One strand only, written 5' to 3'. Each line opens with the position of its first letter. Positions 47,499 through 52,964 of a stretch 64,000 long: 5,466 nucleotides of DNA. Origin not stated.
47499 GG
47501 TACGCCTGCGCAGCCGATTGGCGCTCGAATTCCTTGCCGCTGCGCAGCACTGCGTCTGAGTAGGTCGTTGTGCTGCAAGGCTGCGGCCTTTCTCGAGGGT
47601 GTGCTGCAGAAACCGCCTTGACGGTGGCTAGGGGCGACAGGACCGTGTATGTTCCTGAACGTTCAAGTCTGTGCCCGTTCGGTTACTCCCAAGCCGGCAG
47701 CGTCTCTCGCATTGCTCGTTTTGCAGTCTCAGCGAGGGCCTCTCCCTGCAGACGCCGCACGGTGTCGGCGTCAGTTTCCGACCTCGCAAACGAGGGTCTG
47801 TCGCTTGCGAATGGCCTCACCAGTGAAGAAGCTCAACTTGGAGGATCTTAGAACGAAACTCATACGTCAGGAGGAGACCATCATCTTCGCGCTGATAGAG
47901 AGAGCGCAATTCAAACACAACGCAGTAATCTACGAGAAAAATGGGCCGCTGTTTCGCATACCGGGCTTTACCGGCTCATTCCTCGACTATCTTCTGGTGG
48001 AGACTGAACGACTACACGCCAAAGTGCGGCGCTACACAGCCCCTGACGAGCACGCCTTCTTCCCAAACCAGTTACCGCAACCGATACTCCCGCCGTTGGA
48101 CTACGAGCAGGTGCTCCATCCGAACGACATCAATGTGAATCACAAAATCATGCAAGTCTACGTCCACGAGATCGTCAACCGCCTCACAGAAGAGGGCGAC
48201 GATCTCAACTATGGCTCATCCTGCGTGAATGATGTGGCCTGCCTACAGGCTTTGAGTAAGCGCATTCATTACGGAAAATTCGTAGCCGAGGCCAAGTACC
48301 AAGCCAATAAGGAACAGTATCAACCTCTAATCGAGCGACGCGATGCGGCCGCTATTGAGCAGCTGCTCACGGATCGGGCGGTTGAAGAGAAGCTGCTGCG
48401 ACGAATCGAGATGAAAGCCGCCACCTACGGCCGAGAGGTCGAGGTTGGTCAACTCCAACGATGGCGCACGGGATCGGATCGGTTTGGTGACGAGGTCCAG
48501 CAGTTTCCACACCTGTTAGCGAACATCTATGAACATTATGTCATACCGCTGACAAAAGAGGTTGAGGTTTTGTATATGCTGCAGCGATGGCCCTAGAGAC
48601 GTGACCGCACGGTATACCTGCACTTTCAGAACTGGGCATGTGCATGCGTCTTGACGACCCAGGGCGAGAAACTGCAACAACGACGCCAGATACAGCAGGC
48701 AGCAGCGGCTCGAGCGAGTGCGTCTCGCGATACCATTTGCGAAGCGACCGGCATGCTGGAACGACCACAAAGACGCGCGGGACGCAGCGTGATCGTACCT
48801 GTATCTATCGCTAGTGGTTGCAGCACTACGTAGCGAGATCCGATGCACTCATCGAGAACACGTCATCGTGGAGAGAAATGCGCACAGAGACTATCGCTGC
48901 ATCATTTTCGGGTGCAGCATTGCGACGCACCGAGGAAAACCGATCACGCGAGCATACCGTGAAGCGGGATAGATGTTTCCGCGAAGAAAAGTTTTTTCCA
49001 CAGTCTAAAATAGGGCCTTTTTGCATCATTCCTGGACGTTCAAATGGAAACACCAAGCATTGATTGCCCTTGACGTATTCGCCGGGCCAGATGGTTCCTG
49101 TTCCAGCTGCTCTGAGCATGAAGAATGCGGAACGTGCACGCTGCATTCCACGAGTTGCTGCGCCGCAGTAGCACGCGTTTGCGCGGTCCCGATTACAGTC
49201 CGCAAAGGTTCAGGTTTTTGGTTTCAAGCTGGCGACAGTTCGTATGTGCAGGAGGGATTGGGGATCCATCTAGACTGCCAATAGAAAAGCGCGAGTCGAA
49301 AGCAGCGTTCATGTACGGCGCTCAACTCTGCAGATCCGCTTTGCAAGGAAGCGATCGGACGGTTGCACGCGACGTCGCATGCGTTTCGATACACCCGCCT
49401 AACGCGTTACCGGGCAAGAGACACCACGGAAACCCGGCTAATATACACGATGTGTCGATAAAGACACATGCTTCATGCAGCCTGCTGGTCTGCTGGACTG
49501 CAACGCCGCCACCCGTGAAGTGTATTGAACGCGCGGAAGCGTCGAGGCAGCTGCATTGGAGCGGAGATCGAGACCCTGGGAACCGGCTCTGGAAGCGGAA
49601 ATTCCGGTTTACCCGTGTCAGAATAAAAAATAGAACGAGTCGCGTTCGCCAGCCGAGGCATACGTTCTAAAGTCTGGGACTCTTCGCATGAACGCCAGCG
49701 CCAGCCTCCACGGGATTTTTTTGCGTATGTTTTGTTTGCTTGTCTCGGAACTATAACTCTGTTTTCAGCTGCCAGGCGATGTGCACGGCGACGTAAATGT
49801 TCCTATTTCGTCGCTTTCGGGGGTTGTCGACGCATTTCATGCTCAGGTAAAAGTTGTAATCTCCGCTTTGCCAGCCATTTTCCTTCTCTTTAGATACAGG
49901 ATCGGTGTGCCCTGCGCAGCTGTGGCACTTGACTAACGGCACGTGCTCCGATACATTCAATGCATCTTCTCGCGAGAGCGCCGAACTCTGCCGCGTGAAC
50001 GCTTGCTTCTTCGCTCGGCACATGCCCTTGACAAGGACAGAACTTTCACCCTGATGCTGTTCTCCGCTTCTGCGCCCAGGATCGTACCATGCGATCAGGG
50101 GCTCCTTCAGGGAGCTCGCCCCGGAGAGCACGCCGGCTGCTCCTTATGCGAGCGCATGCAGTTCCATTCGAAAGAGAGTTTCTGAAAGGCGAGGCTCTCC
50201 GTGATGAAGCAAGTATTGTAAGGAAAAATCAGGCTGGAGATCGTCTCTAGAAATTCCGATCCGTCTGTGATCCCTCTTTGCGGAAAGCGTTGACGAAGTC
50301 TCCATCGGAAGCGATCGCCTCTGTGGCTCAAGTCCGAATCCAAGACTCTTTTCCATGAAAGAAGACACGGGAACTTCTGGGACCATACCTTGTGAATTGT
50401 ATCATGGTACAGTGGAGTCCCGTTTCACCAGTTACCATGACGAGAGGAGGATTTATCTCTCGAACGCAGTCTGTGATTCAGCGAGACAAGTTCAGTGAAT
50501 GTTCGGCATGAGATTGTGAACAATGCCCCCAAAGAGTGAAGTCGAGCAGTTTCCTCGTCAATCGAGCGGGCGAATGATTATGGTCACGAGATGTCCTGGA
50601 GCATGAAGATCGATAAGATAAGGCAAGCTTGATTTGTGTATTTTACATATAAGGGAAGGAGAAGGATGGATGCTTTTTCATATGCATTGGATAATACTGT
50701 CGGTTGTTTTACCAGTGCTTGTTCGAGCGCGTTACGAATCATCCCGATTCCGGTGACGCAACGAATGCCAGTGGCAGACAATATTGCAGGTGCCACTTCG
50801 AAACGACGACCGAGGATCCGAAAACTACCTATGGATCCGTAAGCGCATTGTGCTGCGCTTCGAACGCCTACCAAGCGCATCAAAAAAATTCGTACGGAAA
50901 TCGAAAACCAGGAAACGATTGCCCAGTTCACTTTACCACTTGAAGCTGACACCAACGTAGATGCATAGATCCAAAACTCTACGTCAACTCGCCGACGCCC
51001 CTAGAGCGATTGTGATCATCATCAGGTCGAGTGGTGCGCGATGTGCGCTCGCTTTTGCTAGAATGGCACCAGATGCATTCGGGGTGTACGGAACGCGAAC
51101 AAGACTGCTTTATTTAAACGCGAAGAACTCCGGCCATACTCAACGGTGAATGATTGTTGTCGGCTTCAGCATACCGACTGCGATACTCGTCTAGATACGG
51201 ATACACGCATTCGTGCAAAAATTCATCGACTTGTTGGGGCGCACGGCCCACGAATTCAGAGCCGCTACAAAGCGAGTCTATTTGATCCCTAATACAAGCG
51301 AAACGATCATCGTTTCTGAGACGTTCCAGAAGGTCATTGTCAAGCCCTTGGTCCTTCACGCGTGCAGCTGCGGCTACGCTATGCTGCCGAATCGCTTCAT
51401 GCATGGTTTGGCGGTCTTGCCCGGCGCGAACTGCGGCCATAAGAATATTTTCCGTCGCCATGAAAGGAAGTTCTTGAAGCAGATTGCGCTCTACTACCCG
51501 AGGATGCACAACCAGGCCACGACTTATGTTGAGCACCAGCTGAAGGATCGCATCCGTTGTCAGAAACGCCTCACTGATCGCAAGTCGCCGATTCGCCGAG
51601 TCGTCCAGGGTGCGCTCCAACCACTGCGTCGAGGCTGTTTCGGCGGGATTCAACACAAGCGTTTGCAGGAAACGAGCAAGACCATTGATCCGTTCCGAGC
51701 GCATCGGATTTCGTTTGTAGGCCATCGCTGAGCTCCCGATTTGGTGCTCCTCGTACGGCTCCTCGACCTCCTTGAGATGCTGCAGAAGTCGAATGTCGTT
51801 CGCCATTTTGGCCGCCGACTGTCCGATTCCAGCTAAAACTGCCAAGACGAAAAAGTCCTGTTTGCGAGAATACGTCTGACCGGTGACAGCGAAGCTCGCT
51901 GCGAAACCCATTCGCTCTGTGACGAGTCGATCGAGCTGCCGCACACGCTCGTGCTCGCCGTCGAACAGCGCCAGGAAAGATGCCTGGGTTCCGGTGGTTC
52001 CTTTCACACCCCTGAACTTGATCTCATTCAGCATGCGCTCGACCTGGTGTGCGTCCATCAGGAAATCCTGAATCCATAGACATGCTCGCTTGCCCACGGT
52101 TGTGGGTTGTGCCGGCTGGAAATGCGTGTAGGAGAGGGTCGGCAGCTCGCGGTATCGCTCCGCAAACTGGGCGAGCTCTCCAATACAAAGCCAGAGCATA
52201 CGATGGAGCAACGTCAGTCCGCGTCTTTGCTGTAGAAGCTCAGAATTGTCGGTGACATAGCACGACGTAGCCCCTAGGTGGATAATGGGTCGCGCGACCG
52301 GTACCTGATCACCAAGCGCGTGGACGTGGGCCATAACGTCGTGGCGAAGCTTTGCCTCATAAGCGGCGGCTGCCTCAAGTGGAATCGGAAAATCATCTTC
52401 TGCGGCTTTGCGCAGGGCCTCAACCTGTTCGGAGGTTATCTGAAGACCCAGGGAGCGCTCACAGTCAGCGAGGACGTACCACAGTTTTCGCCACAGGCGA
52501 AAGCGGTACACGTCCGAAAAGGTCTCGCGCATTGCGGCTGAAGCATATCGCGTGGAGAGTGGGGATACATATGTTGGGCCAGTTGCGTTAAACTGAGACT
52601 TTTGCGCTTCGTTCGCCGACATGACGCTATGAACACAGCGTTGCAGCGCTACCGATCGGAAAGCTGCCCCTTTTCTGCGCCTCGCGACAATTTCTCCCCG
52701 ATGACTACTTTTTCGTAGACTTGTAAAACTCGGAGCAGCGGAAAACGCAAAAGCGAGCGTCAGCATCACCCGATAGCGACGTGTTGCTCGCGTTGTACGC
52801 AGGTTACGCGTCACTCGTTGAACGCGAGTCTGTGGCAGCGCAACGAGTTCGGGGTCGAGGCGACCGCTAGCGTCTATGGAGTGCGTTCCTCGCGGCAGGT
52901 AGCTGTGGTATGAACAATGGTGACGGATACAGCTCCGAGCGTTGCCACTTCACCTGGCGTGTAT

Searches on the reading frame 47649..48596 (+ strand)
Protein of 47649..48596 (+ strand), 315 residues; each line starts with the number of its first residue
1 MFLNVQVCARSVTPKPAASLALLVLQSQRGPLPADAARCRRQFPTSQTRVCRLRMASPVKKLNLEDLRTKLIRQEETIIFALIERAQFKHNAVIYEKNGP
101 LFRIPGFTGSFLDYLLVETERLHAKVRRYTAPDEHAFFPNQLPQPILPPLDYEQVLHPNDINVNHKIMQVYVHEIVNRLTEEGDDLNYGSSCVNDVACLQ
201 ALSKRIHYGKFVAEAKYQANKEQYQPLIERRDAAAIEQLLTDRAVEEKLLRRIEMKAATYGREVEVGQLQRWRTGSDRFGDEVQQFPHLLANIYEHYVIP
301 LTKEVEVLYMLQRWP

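Call 49: search_protein_families(library=pfam, proteins=[window:47649-48596:+], max_evalue=0.01)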
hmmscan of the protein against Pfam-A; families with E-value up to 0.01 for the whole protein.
window:47649-48596:+ (315 aa): 1 family
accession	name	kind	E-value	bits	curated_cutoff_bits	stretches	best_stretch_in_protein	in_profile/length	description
PF01817.26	CM_2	-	1.1e-07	32.4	27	1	195-306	9-79/80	Chorismate mutase type II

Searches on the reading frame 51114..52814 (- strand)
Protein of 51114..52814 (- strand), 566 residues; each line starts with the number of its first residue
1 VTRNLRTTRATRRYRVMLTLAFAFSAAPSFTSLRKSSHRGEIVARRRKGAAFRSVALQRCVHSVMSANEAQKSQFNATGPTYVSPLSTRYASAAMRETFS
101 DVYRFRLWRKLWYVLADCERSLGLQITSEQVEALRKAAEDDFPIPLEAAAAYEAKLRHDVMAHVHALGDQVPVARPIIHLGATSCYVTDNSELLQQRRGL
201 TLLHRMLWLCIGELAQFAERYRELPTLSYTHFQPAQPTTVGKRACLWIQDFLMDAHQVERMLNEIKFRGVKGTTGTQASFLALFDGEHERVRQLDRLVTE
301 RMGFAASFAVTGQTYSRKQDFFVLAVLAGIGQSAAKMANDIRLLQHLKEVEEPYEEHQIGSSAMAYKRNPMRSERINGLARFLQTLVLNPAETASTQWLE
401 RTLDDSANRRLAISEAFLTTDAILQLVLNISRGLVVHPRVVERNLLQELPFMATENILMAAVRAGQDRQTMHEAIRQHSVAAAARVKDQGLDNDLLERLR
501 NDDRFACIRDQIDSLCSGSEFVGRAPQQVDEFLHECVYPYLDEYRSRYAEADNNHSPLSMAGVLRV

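Call 39: search_protein_families(library=pfam, proteins=[window:51114-52814:-], max_evalue=0.00001)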
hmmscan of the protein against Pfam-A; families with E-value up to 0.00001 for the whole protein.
window:51114-52814:- (566 aa): 2 families
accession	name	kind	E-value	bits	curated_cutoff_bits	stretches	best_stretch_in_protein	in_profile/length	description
PF10397.14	ADSL_C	-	1.3e-20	74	32.7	1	450-532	1-79/79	Adenylosuccinate lyase C-terminus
PF00206.25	Lyase_1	-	2.8e-20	73.4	27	1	141-380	69-307/312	Lyase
